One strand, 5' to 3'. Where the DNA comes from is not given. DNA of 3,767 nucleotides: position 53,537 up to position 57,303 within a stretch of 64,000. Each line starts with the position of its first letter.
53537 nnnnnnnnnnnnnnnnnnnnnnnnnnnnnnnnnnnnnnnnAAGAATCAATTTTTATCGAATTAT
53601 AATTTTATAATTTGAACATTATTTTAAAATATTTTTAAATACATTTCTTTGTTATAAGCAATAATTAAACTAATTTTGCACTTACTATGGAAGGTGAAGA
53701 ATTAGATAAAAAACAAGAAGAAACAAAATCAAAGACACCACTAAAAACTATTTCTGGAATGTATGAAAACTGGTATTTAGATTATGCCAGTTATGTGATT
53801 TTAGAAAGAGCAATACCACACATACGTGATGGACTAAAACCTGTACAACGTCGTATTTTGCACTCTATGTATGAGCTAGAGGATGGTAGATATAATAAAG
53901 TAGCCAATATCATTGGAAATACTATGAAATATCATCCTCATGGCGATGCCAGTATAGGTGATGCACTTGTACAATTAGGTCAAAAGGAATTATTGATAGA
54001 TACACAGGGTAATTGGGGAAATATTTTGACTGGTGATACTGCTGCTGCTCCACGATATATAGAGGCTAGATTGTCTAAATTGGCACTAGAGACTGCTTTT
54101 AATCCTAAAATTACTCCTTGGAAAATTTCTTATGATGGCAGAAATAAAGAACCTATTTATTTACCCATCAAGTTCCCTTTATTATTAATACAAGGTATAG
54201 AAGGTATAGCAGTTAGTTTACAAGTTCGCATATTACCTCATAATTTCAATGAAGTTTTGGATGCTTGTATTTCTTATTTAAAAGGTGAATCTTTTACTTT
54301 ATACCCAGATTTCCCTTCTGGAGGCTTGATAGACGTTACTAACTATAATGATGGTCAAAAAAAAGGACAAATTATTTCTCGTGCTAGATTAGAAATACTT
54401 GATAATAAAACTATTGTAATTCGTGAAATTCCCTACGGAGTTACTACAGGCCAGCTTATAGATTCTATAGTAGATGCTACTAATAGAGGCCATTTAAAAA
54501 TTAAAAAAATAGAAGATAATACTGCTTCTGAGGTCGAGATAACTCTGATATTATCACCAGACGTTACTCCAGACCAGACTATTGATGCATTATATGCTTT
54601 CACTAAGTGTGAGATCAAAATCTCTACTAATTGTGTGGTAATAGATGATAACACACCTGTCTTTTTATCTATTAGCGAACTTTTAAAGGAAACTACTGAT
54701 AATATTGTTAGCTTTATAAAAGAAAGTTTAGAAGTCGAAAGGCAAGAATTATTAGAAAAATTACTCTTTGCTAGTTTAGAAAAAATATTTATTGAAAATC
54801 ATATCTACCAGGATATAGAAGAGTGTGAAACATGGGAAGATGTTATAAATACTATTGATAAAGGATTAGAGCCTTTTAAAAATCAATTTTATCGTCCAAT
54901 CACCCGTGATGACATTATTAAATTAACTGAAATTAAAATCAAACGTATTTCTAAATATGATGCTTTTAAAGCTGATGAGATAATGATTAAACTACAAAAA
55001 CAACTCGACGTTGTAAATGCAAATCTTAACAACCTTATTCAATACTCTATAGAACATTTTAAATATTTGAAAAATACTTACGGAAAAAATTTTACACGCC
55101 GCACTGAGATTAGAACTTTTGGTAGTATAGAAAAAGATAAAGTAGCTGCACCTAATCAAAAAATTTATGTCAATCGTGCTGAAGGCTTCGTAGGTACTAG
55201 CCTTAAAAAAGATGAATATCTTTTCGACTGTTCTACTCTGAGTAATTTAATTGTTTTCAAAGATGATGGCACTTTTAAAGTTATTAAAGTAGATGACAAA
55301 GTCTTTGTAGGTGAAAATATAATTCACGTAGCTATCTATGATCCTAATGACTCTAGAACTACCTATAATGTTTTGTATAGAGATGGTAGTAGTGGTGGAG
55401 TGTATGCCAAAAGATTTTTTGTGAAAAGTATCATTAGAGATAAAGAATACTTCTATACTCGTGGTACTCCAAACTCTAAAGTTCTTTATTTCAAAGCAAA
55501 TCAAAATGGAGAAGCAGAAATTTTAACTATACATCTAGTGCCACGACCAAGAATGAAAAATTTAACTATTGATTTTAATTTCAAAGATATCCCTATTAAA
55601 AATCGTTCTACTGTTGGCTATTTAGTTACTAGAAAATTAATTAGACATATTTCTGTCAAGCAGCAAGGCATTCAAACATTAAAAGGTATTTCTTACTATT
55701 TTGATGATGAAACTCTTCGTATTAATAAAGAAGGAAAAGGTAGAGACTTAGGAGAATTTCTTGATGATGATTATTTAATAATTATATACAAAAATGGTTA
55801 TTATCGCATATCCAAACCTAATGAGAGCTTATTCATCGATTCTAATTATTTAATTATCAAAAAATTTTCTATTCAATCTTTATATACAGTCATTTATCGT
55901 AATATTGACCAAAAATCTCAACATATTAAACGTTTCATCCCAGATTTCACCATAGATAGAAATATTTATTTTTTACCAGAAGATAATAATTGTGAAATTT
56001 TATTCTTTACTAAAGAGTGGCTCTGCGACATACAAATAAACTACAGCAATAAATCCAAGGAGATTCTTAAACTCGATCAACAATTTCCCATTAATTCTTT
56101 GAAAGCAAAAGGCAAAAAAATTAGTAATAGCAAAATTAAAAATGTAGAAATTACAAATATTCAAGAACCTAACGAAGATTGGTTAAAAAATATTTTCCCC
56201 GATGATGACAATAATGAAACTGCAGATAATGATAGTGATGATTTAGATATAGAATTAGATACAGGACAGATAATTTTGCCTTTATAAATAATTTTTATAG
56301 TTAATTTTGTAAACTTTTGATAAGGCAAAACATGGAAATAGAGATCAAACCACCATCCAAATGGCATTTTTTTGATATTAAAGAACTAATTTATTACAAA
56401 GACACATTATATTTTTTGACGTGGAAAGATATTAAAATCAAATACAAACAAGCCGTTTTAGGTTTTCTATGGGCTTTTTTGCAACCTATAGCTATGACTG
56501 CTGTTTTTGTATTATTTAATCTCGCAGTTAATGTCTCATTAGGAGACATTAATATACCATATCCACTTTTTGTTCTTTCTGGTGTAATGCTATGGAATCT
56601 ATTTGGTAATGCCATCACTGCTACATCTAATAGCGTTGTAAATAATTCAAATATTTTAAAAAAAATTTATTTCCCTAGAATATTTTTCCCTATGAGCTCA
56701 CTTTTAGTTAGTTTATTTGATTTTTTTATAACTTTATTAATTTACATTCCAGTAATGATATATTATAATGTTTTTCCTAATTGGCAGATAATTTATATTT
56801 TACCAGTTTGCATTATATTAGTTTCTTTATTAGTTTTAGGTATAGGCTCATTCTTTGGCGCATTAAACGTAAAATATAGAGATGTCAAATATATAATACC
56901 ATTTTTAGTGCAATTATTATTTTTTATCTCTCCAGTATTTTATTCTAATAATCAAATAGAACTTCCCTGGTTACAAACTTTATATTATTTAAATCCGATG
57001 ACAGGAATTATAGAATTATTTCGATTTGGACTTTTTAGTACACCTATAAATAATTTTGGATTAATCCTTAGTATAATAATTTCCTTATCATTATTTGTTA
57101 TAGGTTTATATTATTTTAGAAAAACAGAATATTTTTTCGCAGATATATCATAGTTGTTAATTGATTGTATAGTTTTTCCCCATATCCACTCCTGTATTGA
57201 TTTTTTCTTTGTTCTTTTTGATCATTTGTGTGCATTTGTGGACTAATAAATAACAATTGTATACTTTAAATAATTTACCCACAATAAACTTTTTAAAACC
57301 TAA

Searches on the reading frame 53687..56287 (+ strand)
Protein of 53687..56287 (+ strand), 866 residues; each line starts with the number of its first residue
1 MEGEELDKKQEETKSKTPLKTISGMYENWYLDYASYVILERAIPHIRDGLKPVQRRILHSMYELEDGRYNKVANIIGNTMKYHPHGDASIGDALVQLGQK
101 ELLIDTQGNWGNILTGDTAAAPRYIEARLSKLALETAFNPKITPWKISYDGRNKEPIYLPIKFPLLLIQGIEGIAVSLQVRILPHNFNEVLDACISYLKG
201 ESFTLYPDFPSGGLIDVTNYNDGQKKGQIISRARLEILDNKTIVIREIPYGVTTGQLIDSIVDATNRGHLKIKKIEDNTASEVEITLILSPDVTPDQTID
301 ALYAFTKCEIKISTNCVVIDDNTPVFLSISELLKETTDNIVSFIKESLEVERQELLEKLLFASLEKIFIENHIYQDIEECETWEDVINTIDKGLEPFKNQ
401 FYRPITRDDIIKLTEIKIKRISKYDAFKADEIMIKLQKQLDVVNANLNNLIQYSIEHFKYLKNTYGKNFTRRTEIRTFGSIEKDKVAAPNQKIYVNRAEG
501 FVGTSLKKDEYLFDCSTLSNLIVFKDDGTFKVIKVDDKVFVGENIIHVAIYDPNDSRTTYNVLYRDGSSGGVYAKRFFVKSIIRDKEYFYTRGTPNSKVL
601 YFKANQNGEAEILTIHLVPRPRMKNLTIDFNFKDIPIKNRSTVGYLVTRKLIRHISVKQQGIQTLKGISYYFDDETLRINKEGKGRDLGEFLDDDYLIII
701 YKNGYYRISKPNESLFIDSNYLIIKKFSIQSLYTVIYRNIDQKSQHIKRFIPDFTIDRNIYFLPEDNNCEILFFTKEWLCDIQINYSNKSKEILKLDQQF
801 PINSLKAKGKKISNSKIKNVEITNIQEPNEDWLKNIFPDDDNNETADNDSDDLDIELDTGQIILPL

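Call 38: search_protein_families(library=pfam, proteins=[window:53687-56287:+], max_evalue=0.00001)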
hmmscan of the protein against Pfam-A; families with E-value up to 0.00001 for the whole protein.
window:53687-56287:+ (866 aa): 1 family
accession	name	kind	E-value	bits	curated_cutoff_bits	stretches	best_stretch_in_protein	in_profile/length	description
PF00521.26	DNA_topoisoIV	-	8.3e-105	351.6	31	1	41-456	1-429/432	DNA gyrase/topoisomerase IV, subunit A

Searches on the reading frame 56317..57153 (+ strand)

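Call 38: search_protein_families(library=pfam, proteins=[window:56317-57153:+], max_evalue=0.00001)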
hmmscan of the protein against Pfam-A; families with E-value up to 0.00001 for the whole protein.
window:56317-57153:+ (278 aa): 1 family
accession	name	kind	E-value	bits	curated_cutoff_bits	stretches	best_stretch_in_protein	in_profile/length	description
PF01061.29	ABC2_membrane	-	1.6e-18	67.5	26.9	1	32-240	4-211/211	ABC-2 type transporter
